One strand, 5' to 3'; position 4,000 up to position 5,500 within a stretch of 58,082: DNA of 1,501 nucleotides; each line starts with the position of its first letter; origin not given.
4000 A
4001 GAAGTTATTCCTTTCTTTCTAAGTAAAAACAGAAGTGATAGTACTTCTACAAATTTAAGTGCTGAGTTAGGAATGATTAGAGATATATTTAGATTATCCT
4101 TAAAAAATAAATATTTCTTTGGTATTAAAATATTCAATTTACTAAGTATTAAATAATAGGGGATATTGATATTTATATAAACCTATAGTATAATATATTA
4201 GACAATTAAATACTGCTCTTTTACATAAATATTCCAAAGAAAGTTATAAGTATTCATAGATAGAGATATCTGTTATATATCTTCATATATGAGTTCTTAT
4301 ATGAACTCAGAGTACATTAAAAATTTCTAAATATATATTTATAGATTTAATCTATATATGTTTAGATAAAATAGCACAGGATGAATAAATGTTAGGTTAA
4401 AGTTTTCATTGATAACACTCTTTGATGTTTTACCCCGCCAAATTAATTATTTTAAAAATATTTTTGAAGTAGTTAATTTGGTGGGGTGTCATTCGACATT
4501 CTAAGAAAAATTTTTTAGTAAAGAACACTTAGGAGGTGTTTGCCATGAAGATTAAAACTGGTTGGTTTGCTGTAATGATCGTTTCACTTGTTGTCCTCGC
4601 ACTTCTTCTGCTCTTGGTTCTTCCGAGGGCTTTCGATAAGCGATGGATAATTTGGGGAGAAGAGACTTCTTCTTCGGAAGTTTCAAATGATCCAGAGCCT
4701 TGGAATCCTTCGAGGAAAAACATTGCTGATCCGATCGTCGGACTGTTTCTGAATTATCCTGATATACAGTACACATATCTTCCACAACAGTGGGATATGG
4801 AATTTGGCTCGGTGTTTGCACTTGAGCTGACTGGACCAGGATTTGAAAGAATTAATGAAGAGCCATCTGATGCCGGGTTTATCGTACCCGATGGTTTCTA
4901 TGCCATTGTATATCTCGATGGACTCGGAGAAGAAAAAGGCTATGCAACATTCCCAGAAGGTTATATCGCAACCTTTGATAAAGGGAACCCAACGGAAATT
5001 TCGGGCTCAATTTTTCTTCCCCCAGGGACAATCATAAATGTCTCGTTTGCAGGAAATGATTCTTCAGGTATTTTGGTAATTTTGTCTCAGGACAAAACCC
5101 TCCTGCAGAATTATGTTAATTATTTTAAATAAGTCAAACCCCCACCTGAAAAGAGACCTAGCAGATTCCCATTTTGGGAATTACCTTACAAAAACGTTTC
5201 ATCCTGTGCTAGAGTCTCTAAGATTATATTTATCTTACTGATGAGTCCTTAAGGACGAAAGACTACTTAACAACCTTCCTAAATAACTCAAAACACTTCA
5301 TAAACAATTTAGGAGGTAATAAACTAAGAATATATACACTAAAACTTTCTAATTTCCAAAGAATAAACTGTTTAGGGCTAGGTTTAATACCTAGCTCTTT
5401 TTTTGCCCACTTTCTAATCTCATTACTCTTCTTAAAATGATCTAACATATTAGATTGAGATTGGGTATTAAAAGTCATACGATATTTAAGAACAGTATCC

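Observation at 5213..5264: Complete type III hammerhead ribozyme motif in the spacer between two convergent genes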

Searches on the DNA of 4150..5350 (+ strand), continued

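Call 81: search_rna_families(source=window, start=4150, end=4550, threshold=evalue, max_evalue=10, show_alignments=3)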
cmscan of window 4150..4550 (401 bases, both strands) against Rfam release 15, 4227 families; matches with E-value up to 10: 16.
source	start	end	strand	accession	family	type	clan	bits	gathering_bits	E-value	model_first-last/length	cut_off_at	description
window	4432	4487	+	RF03556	mir-559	Gene; miRNA;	-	28.3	95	0.0018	1-91/91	no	mir-559 microRNA precursor family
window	4432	4487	+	RF04228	MIR6140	Gene; miRNA;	-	25.8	140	0.011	1-165/165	no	MIR6140 microRNA precursor family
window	4432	4487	+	RF04251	MIR5070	Gene; miRNA;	CL00139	23.8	100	0.029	25-92/116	no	MIR5070 microRNA precursor family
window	4431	4488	+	RF04128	MIR8562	Gene; miRNA;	-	20.7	211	0.12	1-242/242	no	MIR8562 microRNA precursor family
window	4247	4297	-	RF04154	mir-1277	Gene; miRNA;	-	19.2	81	0.61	1-78/78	no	mir-1277 microRNA precursor family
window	4432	4487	-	RF04228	MIR6140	Gene; miRNA;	-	18.9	140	0.53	1-165/165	no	MIR6140 microRNA precursor family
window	4432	4487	-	RF04251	MIR5070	Gene; miRNA;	CL00139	18.5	100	0.7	25-92/116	no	MIR5070 microRNA precursor family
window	4246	4300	+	RF04176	mir-3149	Gene; miRNA;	-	18.2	100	0.91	1-83/83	no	mir-3149 microRNA precursor family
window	4415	4500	-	RF04064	MIR5267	Gene; miRNA;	-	17.9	87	2.4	1-81/81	no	MIR5267 microRNA precursor family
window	4427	4492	+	RF00451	MIR395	Gene; miRNA;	-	17.8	56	0.43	1-104/104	no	mir-395 microRNA precursor family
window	4431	4490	+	RF04118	MIR9481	Gene; miRNA;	-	16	130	1.4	1-135/135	no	MIR9481 microRNA precursor family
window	4432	4487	-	RF04172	MIR8675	Gene; miRNA;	-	15.8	90.8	4.2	21-76/95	no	MIR8675 microRNA precursor family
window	4249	4299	+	RF04154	mir-1277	Gene; miRNA;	-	15.7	81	5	1-78/78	no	mir-1277 microRNA precursor family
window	4246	4300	-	RF04176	mir-3149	Gene; miRNA;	-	14.9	100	6.5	1-83/83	no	mir-3149 microRNA precursor family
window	4433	4486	+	RF04127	MIR8007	Gene; miRNA;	-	14.3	195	2.7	1-224/226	no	MIR8007 microRNA precursor family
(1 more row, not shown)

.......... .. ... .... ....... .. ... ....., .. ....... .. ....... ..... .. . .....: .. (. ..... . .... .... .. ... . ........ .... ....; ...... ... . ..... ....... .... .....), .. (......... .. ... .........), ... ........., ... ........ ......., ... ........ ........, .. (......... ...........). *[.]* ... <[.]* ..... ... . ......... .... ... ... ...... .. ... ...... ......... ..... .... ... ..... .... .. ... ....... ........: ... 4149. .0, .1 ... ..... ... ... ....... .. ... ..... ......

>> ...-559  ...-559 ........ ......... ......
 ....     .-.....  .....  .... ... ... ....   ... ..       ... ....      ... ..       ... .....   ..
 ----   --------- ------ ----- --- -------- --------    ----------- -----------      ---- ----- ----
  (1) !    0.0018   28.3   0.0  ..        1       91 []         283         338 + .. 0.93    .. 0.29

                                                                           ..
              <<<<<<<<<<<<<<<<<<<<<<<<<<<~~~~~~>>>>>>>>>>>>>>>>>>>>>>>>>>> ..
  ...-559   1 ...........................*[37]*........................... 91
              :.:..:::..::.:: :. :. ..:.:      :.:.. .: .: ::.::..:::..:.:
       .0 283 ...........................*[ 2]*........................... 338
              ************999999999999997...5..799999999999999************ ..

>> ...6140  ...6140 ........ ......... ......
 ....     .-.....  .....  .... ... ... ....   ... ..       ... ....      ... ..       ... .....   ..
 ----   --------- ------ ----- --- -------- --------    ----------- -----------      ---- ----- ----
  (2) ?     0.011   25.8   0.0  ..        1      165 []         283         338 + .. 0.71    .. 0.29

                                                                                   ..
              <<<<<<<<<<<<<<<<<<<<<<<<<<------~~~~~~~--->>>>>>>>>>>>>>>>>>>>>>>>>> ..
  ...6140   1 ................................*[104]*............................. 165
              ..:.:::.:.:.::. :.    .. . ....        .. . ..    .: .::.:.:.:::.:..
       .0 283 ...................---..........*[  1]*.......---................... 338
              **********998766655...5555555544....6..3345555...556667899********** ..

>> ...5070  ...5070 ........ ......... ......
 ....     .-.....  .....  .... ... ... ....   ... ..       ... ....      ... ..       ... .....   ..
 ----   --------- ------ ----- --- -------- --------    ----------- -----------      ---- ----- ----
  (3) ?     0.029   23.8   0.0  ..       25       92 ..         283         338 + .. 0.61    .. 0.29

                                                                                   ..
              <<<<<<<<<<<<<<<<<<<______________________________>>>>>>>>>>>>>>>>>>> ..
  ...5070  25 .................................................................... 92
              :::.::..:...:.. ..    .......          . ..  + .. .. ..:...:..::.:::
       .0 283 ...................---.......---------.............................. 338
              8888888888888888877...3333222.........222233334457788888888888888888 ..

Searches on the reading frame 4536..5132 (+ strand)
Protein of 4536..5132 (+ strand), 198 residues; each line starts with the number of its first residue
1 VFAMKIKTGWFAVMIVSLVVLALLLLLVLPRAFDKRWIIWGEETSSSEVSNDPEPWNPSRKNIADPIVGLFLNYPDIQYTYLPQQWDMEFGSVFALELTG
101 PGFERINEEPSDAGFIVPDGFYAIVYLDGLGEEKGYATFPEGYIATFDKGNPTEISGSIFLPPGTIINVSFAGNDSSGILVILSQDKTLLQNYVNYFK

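Call 9: search_protein_families(library=pfam, proteins=[window:4536-5132:+], max_evalue=0.01)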
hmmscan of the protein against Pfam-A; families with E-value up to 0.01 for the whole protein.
window:4536-5132:+ (198 aa): 0 families

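Call 12: find_encoding_contigs(protein=window:4536-5132:+, flank=3000, max_places=10)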
Protein window:4536-5132:+ (198 aa): no gene with exactly this product is on record in the collection.

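Call 13: find_homologous_proteins(query=window:4545-5129:+, max_evalue=0.001)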
Query window:4545-5129:+ (195 aa): 4 proteins with E <= 0.001 among 389 candidates.
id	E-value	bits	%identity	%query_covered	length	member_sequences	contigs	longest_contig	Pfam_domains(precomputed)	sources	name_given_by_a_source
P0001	6.1e-127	439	100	100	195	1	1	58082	-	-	-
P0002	1.2e-58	216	53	96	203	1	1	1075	-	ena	-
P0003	2.9e-48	182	43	100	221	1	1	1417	-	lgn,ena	-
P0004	5.4e-42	162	43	98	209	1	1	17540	-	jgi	-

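Call 14: find_encoding_contigs(protein=P0004, flank=6000, max_places=5)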
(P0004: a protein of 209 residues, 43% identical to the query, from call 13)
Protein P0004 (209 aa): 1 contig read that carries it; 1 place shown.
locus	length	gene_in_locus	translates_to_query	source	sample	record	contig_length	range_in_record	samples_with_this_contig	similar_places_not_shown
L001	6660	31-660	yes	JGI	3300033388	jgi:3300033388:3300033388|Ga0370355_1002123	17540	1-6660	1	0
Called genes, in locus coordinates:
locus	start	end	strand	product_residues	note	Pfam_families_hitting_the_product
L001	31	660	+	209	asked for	-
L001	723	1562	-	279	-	PF00535:Glycos_transf_2, PF10111:Glyco_tranf_2_2, PF13641:Glyco_tranf_2_3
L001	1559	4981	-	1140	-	-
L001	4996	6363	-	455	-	PF02899:Phage_int_SAM_1 (faint), PF00589:Phage_integrase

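Call 15: find_encoding_contigs(protein=P0002, flank=3000, max_places=5)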
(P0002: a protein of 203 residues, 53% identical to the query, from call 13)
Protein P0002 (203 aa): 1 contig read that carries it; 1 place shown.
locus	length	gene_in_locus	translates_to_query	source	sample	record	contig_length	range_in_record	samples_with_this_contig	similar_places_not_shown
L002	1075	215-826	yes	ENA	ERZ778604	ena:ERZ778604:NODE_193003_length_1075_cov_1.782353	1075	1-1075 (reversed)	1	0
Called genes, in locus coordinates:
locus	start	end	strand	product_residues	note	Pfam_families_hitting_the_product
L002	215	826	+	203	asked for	-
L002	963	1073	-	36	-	?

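Call 16: find_encoding_contigs(protein=P0003, flank=3000, max_places=5)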
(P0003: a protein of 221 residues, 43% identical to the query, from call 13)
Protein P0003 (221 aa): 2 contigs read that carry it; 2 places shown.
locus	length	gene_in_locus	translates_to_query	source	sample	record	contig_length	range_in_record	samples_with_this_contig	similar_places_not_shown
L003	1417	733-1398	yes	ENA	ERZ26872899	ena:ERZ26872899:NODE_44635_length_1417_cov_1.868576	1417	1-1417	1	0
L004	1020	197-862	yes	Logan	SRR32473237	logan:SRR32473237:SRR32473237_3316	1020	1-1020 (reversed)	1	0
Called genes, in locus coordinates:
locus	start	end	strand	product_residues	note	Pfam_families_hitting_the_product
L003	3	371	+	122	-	?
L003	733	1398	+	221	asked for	-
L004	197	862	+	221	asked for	-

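Call 78: search_protein_families(library=pfam, proteins=[window:4545-5132:+], max_evalue=1)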
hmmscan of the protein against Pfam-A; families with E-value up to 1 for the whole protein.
window:4545-5132:+ (195 aa): 0 families

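Call 91: predict_structure(alignment_id=A8)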
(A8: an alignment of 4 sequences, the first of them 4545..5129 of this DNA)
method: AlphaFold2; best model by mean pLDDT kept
length: 195 residues; sequences in the alignment: 4
mean_pLDDT: 78.0   pTM: 0.63
mean pLDDT of the five models: 78.0, 77.2, 76.3, 75.1, 71.7
residues with pLDDT >= 90: 71; 70-90: 79; 50-70: 14; < 50: 31
segments of 3 or more residues with pLDDT < 50: 30-32, 34-59
pLDDT, mean of each block of 10 residues (from residue 1): 64 88 67 42 33 35 81 90 87 86 87 93 82 91 91 93 91 84 92 83
secondary structure, 60 per line:
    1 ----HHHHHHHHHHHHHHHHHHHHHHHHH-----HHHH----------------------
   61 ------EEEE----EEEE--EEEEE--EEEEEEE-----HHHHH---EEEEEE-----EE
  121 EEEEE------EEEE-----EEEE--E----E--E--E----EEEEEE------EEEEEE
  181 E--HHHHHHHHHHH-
elements in order: H5-29 H35-38 E67-70 E75-78 E81-85 E88-94 H100-104 E108-113 E119-125 E132-135 E141-144 E163-168 E175-181 H184-194

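Call 93: fold_search(model_id=the predicted structure, library=pdb)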
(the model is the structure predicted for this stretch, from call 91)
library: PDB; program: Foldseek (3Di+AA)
matches with E <= 10: 1470; with E <= 0.001: 0
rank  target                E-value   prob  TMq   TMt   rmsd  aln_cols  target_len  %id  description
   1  2f4p_B                1.9e-03  0.97  0.23  0.31  12.7       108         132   16  Crystal structure of a cupin-like protein (tm1010) from thermotoga maritima msb8 at 1.90 A resolution (released 2006-01-24)
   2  8a28_A                1.9e-03  0.87  0.24  0.15  22.2       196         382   14  Structure of the astacin zymogen of LAST-MAM from Limulus polyphemus (released 2022-10-19)
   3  2f4p_C                2.3e-03  1.00  0.29  0.38   5.5       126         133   15  Crystal structure of a cupin-like protein (tm1010) from thermotoga maritima msb8 at 1.90 A resolution (released 2006-01-24)
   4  2i45_D                2.5e-03  0.99  0.26  0.42   7.1       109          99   14  Crystal structure of protein NMB1881 from Neisseria meningitidis (released 2006-09-19)
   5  8awn                  2.7e-03  0.93  0.21  0.33  13.6       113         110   17  Crystal structure of a manganese-containing cupin (tm1459) from Thermotoga maritima, variant C106Q (released 2023-03-08)
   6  6l2f_A                3.7e-03  0.89  0.21  0.31  12.8       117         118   17  Crystal structure of a cupin protein (tm1459, H54AH58A mutant) in copper (Cu) substituted form (released 2020-04-01)
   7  3jzv                  3.7e-03  0.84  0.21  0.26  13.9       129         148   13  Crystal structure of Rru_A2000 from Rhodospirillum rubrum: A cupin-2 domain. (released 2009-10-13)
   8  2f4p_A                4.1e-03  0.99  0.28  0.37   5.2       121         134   15  Crystal structure of a cupin-like protein (tm1010) from thermotoga maritima msb8 at 1.90 A resolution (released 2006-01-24)
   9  9jew_A                5.1e-03  0.87  0.21  0.32  12.8       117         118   15  Crystal structure of a cupin protein (tm1459, C106V mutant) in iron (Fe) substituted form (released 2025-05-07)
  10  4lum_A                5.1e-03  0.87  0.22  0.23  14.7       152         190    9  The crystal structure of the P132V mutant of Pyrococcus furiosus phosphoglucose isomerase in complex with manganese an (released 2014-07-30)
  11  8hjy_A                5.4e-03  0.87  0.21  0.32  12.8       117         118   15  Crystal structure of a cupin protein (tm1459, H52A/H58E/F104W mutant) in copper (Cu) substituted form (released 2023-06-14)
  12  8zyh_B                6.0e-03  0.87  0.21  0.33  12.8       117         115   15  Crystal structure of a cupin protein (tm1459, I49C-4py/H52A/H54A/C106D mutant) in copper (Cu) substituted form (released 2024-09-04)
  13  8hjy_B                6.0e-03  0.85  0.21  0.32  13.0       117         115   15  Crystal structure of a cupin protein (tm1459, H52A/H58E/F104W mutant) in copper (Cu) substituted form (released 2023-06-14)
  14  8hjx_B                7.0e-03  0.84  0.21  0.32  12.9       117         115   15  Crystal structure of a cupin protein (tm1459, H52A/H58E mutant) in copper (Cu) substituted form (released 2023-06-14)
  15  2i45_J                7.4e-03  0.96  0.25  0.40   6.1       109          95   15  Crystal structure of protein NMB1881 from Neisseria meningitidis (released 2006-09-19)
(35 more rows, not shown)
